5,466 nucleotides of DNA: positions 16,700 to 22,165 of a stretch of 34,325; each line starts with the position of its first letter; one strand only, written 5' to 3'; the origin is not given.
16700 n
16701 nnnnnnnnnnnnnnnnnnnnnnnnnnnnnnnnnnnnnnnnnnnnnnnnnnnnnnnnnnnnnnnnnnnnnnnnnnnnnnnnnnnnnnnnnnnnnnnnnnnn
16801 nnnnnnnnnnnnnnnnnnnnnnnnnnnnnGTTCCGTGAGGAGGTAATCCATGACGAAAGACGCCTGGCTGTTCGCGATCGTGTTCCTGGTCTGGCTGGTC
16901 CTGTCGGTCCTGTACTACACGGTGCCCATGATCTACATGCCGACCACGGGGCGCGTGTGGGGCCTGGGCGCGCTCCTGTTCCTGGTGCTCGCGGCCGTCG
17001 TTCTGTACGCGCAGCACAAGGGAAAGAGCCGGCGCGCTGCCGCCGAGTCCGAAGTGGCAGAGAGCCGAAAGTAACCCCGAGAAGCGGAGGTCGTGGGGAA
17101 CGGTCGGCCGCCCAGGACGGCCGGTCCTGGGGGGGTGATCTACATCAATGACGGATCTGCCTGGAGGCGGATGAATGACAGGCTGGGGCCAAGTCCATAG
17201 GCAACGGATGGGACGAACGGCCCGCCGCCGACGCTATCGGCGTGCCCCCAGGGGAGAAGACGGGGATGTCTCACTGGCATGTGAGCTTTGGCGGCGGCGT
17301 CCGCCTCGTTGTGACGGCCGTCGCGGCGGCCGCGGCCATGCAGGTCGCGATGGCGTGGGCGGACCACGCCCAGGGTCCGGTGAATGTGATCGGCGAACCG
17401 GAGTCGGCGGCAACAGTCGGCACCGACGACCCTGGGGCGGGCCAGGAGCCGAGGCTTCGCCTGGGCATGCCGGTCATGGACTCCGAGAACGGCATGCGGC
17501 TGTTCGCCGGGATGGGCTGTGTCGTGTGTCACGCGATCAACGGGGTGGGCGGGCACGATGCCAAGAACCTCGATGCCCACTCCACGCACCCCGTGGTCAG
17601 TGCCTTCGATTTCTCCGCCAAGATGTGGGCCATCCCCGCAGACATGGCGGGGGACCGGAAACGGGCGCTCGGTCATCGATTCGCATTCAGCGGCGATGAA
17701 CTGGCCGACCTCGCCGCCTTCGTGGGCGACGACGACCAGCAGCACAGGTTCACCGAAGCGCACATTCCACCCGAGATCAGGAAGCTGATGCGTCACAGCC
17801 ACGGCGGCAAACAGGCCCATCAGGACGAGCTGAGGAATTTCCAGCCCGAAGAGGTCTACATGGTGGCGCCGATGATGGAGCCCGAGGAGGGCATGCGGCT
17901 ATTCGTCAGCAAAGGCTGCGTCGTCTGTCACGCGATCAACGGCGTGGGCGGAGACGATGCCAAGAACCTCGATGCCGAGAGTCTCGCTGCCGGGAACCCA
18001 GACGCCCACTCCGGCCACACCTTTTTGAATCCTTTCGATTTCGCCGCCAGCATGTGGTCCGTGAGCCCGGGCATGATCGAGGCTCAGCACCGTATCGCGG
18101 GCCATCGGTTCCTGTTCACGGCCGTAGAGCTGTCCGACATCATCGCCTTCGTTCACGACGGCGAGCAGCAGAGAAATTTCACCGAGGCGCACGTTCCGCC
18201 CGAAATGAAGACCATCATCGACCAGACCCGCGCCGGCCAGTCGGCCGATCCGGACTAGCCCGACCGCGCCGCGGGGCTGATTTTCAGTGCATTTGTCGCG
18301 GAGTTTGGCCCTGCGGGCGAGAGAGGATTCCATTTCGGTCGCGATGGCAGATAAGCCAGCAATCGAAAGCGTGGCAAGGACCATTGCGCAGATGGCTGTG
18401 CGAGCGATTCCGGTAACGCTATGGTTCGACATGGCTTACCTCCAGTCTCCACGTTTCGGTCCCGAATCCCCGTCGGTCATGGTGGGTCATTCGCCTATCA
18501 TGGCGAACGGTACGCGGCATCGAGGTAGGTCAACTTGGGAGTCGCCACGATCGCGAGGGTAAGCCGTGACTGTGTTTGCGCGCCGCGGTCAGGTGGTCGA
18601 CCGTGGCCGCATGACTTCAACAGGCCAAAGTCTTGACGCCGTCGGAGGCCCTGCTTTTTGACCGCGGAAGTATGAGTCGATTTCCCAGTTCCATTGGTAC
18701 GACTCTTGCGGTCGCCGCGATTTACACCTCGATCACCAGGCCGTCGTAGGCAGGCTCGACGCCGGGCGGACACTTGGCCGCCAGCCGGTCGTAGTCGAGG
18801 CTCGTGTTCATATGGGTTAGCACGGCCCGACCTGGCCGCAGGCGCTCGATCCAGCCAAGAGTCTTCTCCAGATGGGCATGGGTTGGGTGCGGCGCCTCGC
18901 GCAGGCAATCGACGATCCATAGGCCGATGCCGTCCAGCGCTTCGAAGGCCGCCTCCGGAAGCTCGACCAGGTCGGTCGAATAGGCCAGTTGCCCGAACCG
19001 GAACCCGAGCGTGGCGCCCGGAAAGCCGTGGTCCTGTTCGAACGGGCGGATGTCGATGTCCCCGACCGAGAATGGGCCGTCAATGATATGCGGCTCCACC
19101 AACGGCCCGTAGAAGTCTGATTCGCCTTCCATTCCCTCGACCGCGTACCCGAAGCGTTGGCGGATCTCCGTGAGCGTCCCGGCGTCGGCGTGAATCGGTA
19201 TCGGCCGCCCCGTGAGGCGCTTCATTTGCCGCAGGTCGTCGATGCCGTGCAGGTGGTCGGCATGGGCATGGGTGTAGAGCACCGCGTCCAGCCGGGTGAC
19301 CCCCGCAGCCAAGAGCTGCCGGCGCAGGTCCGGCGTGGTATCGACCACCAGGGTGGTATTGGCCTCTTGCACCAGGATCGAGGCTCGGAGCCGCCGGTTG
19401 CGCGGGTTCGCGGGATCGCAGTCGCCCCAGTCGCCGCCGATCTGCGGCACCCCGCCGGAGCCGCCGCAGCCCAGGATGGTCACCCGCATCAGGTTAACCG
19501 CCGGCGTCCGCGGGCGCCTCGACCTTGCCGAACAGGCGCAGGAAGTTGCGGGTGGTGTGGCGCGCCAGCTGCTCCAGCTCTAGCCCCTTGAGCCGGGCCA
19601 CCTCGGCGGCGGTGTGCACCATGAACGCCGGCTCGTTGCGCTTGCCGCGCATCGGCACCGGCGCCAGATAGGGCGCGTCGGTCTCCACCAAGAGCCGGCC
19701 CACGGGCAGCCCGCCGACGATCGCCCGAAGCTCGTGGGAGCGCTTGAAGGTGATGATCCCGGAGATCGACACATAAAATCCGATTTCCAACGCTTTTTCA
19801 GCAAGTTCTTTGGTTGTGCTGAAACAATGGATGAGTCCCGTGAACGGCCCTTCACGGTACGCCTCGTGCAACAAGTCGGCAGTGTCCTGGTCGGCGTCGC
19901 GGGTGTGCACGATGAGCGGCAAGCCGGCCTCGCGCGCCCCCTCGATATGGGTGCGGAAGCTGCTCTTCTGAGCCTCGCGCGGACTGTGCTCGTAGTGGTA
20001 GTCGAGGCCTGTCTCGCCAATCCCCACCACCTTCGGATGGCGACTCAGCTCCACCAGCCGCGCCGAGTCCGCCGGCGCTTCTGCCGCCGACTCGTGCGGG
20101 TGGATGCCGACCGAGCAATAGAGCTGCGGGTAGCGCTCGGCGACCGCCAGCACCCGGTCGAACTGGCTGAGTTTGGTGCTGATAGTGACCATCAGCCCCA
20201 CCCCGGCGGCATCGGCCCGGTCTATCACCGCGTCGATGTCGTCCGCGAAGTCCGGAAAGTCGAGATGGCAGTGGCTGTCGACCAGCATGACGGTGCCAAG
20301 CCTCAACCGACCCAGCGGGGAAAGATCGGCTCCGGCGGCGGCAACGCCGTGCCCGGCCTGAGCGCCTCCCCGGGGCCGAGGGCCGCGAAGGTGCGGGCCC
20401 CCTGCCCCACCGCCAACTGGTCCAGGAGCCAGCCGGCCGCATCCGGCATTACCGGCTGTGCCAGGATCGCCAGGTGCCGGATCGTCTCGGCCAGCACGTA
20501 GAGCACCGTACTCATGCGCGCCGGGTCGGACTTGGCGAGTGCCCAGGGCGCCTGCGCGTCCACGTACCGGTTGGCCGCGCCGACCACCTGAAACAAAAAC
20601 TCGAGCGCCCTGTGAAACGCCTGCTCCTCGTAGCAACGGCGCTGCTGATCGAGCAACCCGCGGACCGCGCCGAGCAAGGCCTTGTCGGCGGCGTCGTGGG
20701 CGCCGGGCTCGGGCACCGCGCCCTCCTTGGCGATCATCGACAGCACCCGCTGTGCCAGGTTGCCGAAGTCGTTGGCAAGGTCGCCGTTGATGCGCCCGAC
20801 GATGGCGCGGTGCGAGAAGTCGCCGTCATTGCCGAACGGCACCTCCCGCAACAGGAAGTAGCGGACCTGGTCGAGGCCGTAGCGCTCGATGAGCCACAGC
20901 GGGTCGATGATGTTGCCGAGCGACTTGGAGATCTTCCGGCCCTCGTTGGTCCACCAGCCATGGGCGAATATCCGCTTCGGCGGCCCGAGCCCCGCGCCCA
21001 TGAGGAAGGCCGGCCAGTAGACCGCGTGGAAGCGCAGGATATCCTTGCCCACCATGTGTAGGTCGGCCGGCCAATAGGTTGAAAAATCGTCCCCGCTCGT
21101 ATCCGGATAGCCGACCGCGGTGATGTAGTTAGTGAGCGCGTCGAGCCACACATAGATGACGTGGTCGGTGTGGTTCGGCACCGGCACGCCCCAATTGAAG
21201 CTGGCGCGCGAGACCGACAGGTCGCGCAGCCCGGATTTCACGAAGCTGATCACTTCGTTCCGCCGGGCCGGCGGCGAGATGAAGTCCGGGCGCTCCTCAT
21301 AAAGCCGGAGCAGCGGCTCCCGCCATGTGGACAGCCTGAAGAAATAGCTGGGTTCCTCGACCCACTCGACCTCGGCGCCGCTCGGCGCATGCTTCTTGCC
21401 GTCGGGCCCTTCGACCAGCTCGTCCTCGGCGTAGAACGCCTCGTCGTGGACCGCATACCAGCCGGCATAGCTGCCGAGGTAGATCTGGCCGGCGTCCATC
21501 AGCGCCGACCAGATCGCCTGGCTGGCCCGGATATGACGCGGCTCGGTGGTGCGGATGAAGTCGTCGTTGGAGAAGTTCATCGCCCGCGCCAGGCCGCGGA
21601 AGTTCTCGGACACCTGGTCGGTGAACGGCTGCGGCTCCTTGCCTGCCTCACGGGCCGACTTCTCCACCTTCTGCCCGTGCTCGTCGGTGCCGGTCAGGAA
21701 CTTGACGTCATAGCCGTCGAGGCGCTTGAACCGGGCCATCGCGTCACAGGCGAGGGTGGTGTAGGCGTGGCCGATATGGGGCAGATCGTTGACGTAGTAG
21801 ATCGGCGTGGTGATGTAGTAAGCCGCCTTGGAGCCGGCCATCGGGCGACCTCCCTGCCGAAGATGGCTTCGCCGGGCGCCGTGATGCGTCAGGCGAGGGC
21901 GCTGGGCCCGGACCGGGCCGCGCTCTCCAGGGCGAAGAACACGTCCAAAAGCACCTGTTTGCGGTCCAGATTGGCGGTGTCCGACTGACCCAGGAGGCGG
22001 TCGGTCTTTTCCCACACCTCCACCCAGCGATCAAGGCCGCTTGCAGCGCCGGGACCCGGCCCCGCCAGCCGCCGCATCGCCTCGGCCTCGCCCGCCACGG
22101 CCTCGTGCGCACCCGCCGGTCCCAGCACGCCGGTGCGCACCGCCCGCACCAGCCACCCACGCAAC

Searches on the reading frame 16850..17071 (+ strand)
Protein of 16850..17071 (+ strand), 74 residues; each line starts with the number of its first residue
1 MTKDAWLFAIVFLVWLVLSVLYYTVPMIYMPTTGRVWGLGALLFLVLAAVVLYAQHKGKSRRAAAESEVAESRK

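Call 3: search_protein_families(library=pfam, proteins=[window:16850-17071:+], max_evalue=0.01)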
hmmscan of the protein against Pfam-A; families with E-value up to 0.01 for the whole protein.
window:16850-17071:+ (74 aa): 2 families
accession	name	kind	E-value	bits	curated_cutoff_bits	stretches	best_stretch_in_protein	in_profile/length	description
PF00487.30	FA_desaturase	-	0.0048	17.1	29.7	1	6-62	137-187/253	Fatty acid desaturase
PF13567.11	DUF4131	-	0.0078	16.4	31.6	1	6-64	8-60/165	Domain of unknown function (DUF4131)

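Call 6: search_protein_families(library=ncbifam, proteins=[window:16850-17071:+], max_evalue=0.01)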
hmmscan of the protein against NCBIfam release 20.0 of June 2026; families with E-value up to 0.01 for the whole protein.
window:16850-17071:+ (74 aa): 0 families

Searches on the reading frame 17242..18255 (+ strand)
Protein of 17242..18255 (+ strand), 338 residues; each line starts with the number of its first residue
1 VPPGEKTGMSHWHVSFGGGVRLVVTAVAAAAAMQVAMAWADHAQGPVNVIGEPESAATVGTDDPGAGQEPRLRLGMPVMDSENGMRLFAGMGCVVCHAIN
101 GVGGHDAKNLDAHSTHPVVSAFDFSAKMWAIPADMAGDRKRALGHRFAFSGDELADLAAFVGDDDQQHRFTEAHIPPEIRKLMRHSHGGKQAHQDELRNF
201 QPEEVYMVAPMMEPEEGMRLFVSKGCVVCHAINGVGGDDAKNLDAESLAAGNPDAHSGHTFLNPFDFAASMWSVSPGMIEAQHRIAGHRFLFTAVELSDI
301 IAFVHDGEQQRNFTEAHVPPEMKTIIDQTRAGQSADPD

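Call 3: search_protein_families(library=pfam, proteins=[window:17242-18255:+], max_evalue=0.01)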
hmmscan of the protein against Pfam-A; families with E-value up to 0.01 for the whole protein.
window:17242-18255:+ (338 aa): 2 families
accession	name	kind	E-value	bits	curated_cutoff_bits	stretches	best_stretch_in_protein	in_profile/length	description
PF00034.26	Cytochrom_C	-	1.6e-10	42.6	21.3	1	82-161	2-86/90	Cytochrome c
PF13442.11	Cytochrome_CBB3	-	0.0001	23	27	0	215-247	4-31/68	Cytochrome C oxidase, cbb3-type, subunit III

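Call 6: search_protein_families(library=ncbifam, proteins=[window:17242-18255:+], max_evalue=0.01)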
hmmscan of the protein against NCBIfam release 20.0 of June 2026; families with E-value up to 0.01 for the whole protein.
window:17242-18255:+ (338 aa): 4 families
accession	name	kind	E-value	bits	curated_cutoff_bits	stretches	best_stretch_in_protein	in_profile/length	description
NF050122.1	bc1_QcrC_actin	exception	7.4e-05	22.2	200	0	82-238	42-159/253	cytochrome bc1 complex diheme cytochrome c subunit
NF040971.1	cytc_ExtS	equivalog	0.00012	21.4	100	0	81-114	78-111/262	selenite/tellurite reduction operon c-type cytochrome lipoprotein ExtS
TIGR02603.1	CxxCH_TIGR02603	domain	0.00068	19.7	68.15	0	220-239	8-27/134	putative heme-binding domain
TIGR00782.1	ccoP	equivalog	0.0018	17.6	179.95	0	82-109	204-232/285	cytochrome-c oxidase, cbb3-type subunit III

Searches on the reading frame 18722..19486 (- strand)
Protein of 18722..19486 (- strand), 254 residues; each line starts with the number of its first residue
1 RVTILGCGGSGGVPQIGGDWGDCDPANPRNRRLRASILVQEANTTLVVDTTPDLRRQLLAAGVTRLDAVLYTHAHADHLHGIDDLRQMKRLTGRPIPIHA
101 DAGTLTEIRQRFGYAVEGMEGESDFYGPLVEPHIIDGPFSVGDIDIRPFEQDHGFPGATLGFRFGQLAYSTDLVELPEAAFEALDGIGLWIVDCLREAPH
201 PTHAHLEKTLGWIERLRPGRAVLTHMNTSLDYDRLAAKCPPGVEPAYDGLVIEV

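Call 6: search_protein_families(library=ncbifam, proteins=[window:18722-19486:-], max_evalue=0.01)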
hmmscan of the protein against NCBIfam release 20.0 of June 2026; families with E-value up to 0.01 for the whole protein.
window:18722-19486:- (254 aa): 13 families
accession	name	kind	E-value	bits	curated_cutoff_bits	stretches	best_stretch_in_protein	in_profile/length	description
NF038231.1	MBL_Geo_Pelo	equivalog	1.1e-73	247.9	360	1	2-252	2-249/250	GPMC system MBL fold metallohydrolase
NF002553.0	PRK02113.1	equivalog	1.9e-52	178.2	386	1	1-253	2-251/252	MBL fold metallo-hydrolase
TIGR03307.1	PhnP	equivalog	6.3e-18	65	272.25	1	2-251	3-248/249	phosphonate metabolism protein PhnP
TIGR02108.2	PQQ_syn_pqqB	equivalog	1.5e-09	37.8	245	1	1-110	1-118/298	pyrroloquinoline quinone biosynthesis protein PqqB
TIGR02651.1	RNase_Z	equivalog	6.7e-07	28.7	292.95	1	26-114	10-102/302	ribonuclease Z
NF000801.0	PRK00055.1-3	equivalog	5.8e-06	25.6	252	1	24-99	10-87/307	ribonuclease Z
TIGR03413.1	GSH_gloB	equivalog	2.3e-05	23.9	200.8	1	38-89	15-67/248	hydroxyacylglutathione hydrolase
NF002558.0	PRK02126.1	subfamily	5.4e-05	22.3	315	1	43-112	27-94/345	ribonuclease Z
NF000806.0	PRK00055.2-4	equivalog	0.00021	20.6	363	1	28-87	14-75/280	ribonuclease Z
NF041257.1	GntH_guanitoxin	equivalog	0.00025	20.1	333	1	27-99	24-102/374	guanitoxin biosynthesis MBL fold metallo-hydrolase GntH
NF058524.1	6A-MBL_enzyme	equivalog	0.00067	18.9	220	1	45-85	35-76/346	anti-phage 6A-MBL system MBL-fold protein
NF041851.1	cyc_nuc_deg_phdiest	equivalog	0.00096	18.6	400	1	1-171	2-162/253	cyclic nucleotide-degrading phosphodiesterase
NF012229.1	bla_class_B_core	domain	0.0028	17.8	100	1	38-88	19-74/139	metallo-beta-lactamase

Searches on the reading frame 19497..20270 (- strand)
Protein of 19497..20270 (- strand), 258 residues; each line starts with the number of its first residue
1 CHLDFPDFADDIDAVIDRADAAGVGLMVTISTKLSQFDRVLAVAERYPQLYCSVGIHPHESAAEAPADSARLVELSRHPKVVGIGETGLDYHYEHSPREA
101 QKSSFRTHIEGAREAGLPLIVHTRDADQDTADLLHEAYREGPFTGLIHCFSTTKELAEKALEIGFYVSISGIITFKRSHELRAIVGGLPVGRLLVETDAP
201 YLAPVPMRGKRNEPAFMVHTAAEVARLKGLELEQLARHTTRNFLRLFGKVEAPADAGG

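Call 73: search_protein_families(library=pfam, proteins=[window:19497-20270:-], max_evalue=0.00001)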
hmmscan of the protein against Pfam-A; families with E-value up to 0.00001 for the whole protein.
window:19497-20270:- (258 aa): 1 family
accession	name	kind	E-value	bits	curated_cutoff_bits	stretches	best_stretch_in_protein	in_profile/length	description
PF01026.27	TatD_DNase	-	7.5e-83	278.2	27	1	1-248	5-253/253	TatD related DNase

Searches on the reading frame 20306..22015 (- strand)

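Call 74: search_protein_families(library=pfam, proteins=[window:20306-22015:-], max_evalue=0.00001)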
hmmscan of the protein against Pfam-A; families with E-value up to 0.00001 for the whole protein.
window:20306-22015:- (570 aa): 4 families
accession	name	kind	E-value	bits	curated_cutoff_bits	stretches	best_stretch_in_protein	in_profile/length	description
PF09334.17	tRNA-synt_1g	-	1.5e-105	353.6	20.1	1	66-425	1-391/391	tRNA synthetases class I (M)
PF00133.28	tRNA-synt_1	-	6.9e-32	111.2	22.7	2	284-397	296-410/414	tRNA synthetases class I (I, L, M and V)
PF19303.5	Anticodon_3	-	1e-13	51.8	23.5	1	434-565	1-132/152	Anticodon binding domain of methionyl tRNA ligase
PF01406.26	tRNA-synt_1e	-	9e-13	48.7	27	1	65-194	11-138/301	tRNA synthetases class I (C) catalytic domain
